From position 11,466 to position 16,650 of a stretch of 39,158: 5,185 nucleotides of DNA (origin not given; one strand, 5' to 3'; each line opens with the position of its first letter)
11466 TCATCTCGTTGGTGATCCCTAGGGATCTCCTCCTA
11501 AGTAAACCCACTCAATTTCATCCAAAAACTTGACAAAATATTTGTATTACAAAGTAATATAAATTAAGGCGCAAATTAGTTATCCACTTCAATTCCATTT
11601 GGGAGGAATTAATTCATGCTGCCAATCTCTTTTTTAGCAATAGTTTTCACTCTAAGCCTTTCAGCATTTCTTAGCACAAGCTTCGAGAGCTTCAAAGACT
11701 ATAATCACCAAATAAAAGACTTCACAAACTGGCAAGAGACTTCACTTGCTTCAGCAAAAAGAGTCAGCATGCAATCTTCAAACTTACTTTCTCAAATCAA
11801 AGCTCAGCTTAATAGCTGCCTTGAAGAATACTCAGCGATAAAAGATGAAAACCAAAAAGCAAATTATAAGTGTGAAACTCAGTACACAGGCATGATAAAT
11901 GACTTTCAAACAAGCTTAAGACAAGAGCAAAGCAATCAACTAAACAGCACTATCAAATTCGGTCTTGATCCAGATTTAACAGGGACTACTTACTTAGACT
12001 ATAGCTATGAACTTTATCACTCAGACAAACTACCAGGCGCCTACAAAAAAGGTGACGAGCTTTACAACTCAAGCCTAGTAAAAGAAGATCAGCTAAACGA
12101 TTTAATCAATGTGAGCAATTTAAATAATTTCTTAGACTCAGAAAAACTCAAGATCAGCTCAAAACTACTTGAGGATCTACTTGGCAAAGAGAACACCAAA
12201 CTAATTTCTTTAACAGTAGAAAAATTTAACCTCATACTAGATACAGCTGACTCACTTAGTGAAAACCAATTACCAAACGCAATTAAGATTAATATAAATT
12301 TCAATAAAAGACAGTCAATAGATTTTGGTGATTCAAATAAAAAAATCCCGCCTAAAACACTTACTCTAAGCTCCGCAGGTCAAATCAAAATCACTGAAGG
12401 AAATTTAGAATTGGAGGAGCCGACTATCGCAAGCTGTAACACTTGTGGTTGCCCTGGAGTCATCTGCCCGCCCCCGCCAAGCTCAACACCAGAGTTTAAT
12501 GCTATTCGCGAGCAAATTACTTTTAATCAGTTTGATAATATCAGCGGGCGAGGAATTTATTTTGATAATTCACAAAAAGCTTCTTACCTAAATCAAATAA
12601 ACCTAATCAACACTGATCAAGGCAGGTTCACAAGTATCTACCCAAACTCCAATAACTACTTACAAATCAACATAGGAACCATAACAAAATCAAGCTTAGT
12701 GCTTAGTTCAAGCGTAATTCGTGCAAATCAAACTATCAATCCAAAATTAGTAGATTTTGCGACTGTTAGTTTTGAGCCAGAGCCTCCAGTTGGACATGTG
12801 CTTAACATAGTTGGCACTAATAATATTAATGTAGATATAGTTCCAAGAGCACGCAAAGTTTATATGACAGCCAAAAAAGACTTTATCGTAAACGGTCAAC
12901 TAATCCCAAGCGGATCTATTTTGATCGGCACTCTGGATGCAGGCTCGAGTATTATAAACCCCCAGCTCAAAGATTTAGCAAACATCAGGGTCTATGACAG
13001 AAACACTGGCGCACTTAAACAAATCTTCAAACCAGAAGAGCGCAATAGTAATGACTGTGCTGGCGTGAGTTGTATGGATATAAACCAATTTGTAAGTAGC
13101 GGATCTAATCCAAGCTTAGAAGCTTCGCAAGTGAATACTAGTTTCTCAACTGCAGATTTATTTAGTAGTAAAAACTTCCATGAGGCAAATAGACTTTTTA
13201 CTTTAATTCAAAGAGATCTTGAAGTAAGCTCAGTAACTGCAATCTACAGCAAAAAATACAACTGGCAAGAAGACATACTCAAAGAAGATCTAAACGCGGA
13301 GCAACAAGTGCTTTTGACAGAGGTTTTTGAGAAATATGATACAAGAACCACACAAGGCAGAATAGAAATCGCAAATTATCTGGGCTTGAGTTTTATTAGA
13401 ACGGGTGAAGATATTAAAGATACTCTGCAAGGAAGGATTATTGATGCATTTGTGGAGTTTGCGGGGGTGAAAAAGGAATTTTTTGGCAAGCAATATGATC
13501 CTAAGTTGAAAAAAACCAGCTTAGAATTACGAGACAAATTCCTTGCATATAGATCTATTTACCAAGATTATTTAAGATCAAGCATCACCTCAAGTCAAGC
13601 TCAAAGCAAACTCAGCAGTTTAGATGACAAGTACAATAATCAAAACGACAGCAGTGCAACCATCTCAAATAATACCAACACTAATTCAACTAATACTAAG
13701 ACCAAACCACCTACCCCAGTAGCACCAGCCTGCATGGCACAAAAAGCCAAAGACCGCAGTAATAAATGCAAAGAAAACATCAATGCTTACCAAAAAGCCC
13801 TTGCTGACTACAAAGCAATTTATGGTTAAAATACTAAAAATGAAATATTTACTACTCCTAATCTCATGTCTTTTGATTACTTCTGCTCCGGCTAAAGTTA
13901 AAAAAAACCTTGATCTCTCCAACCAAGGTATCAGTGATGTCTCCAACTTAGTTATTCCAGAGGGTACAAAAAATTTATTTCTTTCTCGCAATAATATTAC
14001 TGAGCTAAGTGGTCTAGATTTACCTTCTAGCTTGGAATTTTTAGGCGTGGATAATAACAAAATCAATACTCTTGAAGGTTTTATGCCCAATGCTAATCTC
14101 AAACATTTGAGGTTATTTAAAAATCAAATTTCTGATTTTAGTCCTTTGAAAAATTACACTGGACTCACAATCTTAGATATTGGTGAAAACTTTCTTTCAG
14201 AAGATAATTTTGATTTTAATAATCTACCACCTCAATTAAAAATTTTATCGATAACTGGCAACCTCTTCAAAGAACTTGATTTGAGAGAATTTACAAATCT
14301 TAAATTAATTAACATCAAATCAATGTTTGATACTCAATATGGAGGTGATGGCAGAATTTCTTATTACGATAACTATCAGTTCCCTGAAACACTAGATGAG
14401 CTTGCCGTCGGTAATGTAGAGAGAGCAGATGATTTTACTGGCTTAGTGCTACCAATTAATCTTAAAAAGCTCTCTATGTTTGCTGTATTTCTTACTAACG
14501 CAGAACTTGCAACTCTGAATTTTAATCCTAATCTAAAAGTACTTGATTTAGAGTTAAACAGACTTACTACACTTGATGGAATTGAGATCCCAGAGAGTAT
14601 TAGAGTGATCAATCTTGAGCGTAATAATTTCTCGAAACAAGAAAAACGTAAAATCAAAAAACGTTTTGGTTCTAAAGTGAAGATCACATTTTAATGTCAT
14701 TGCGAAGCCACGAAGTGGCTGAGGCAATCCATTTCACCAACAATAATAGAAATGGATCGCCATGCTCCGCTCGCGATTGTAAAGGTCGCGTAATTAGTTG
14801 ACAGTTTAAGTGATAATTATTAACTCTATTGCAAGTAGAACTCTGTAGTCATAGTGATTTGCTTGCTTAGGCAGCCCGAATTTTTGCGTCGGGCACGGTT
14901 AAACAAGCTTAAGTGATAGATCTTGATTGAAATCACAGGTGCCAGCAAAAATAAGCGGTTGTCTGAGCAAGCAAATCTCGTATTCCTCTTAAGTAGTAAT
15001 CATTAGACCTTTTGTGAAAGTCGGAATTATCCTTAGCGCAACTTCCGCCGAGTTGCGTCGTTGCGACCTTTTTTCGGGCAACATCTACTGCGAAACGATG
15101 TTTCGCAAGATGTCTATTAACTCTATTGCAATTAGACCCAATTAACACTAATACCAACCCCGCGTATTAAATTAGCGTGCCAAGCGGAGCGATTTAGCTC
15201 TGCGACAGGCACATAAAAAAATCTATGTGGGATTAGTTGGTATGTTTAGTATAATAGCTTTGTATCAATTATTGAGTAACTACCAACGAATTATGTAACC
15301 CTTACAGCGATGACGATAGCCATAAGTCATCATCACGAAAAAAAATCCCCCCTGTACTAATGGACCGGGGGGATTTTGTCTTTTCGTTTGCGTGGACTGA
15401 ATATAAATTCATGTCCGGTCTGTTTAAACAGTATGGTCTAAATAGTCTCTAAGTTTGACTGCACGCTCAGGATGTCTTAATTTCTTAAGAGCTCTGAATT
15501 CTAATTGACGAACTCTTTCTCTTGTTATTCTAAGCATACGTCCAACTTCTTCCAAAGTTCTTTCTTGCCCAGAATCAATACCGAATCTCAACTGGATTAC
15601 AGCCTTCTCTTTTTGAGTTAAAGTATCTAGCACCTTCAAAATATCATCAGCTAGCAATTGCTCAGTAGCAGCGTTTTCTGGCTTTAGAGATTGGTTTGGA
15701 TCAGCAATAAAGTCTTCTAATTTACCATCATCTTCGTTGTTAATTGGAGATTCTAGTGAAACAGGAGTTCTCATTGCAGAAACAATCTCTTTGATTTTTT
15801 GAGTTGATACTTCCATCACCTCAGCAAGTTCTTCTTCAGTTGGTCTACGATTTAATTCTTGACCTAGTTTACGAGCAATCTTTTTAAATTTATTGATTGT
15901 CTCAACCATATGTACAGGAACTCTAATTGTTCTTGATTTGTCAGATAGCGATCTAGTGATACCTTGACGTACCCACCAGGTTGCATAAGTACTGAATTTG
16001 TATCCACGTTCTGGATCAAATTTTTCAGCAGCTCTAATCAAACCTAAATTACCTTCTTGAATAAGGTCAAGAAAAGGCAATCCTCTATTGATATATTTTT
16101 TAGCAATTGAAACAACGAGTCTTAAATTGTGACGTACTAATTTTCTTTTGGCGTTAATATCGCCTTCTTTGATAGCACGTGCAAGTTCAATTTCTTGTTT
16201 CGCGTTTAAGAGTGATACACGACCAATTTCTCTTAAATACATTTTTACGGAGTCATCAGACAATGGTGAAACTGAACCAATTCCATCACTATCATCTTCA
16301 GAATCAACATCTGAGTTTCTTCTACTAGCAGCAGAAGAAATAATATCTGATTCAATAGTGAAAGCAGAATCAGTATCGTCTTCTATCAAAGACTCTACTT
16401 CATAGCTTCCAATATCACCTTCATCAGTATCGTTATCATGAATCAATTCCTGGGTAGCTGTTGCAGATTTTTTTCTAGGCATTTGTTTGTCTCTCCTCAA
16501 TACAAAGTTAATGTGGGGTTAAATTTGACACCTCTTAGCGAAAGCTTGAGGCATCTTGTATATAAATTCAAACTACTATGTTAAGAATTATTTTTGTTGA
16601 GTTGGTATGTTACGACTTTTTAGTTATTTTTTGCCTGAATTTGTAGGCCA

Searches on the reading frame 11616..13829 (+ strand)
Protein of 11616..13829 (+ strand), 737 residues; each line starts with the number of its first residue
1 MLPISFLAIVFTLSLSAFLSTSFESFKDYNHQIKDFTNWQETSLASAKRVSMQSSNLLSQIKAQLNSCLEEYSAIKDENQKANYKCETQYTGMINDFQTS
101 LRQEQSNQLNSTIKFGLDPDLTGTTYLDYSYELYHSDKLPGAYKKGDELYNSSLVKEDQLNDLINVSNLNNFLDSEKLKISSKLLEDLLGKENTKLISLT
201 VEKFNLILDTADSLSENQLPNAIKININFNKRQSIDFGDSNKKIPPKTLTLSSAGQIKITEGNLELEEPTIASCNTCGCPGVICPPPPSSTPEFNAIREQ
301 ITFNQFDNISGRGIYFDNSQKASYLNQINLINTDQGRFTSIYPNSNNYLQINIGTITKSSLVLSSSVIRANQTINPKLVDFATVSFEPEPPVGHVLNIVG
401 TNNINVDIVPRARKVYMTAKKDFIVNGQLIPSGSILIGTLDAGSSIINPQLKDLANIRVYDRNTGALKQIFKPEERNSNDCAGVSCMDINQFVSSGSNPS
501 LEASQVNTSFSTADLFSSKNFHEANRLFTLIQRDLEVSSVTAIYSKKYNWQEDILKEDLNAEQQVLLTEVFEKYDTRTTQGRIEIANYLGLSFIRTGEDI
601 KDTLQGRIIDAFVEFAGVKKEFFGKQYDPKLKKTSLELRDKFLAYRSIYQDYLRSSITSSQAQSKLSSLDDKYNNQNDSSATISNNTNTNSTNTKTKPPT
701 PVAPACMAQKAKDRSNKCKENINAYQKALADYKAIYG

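Call 84: search_protein_families(library=pfam, proteins=[L217:4834-7761:-, L217:3341-4726:+, L217:2348-3214:-, L217:1023-2339:+, L217:102-857:+], max_evalue=0.001)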
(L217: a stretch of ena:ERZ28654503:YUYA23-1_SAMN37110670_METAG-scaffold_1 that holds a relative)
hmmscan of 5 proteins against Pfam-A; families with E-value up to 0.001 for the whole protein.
L217:4834-7761:- (975 aa): 0 families

L217:3341-4726:+ (461 aa): 1 family
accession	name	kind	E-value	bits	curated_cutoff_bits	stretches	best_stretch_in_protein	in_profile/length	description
PF14280.11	DUF4365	-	0.00011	22.7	24.3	1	366-425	30-84/139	Domain of unknown function (DUF4365)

L217:2348-3214:- (288 aa): 0 families

L217:1023-2339:+ (438 aa): 1 family
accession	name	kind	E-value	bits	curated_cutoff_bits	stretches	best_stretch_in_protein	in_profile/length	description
PF05658.19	YadA_head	-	5.9e-05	23.8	25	1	47-73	1-27/27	YadA head domain repeat (2 copies)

L217:102-857:+ (251 aa): 3 families
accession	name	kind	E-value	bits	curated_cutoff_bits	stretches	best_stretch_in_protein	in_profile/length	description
PF04102.17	SlyX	-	0.00014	22.9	30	0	203-238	16-51/67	SlyX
PF23991.1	DUF7310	-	0.00017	22.5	40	0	148-195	22-69/83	Coiled-coil region of unknown function (DUF7310)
PF03148.19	Tektin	-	0.00018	20.8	34.3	1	97-187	263-355/383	Tektin family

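Call 85: search_protein_families(library=padloc, proteins=[L217:4834-7761:-, L217:3341-4726:+, L217:2348-3214:-, L217:1023-2339:+, L217:102-857:+], max_evalue=0.001)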
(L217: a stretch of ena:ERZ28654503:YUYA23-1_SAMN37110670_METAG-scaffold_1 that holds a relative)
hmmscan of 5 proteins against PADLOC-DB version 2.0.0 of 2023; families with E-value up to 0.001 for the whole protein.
L217:4834-7761:- (975 aa): 0 families

L217:3341-4726:+ (461 aa): 0 families

L217:2348-3214:- (288 aa): 0 families

L217:1023-2339:+ (438 aa): 0 families

L217:102-857:+ (251 aa): 8 families
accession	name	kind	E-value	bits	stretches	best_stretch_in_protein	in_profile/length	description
PDLC04886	PDC-S06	-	6.1e-07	26.6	1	56-239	266-448/727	-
PDLC03859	LmuB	-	2.3e-06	25.1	1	58-238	296-455/611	-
PDLC03865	LmuB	-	3.5e-06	23.5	1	77-238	521-679/1007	-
PDLC00519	JetC1|JetC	-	4.8e-05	19.8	1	62-239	623-798/1097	DUF3584 domain; MukB-like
PDLC02741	PbeC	-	9.1e-05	19.1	0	153-228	250-325/644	PbeC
PDLC00551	JetC2|JetC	-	0.00015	17.8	1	58-248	744-925/1365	DUF3584 domain; MukB-like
PDLC00580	JetC3|JetC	-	0.0002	17.7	1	69-237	220-387/1068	DUF3584 domain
PDLC00582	JetC3|JetC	-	0.00027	16.9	1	144-239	793-888/1472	DUF3584 domain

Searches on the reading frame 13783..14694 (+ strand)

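Call 84: search_protein_families(library=pfam, proteins=[window:13783-14694:+], max_evalue=0.001)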
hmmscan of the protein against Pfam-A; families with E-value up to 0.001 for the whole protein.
window:13783-14694:+ (303 aa): 5 families
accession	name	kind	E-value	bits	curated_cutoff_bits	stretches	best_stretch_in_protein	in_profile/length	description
PF12799.13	LRR_4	-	1.6e-16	60.4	27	2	105-139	2-37/44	Leucine Rich repeats (2 copies)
PF13855.12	LRR_8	-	3.3e-09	36.8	27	0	226-283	2-61/61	Leucine rich repeat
PF23952.1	LRR_EndoS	-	9.7e-05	23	27.9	0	59-136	22-92/116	Endo-beta-N-acetylglucosaminidase EndoS LRR domain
PF00560.39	LRR_1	-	0.00034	20.6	20.6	0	250-264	1-15/23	Leucine Rich Repeat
PF24141.1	LRR_ComC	-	0.00092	19.4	27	1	84-206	155-274/288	EGF-like domain-containing protein ComC LRR domain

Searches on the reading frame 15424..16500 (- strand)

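Call 84: search_protein_families(library=pfam, proteins=[window:15424-16500:-], max_evalue=0.001)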
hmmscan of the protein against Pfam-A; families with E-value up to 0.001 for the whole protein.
window:15424-16500:- (358 aa): 4 families
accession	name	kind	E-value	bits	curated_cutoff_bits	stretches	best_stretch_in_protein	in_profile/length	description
PF04542.20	Sigma70_r2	-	2.4e-24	85.3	24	1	121-191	1-71/71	Sigma-70 region 2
PF04539.22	Sigma70_r3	-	1.6e-21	76.6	25.3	1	200-271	1-72/78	Sigma-70 region 3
PF04545.22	Sigma70_r4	-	8.6e-20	70.4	24.1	1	290-343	1-50/50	Sigma-70, region 4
PF00140.25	Sigma70_r1_2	-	6.4e-15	55.3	22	1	83-114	1-32/34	Sigma-70 factor, region 1.2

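Call 85: search_protein_families(library=padloc, proteins=[window:15424-16500:-], max_evalue=0.001)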
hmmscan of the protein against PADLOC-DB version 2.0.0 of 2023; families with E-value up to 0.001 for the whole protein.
window:15424-16500:- (358 aa): 1 family
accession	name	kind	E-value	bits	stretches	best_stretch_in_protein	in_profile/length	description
PDLC02203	MzaA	-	1.4e-56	190.1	1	116-355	429-669/683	-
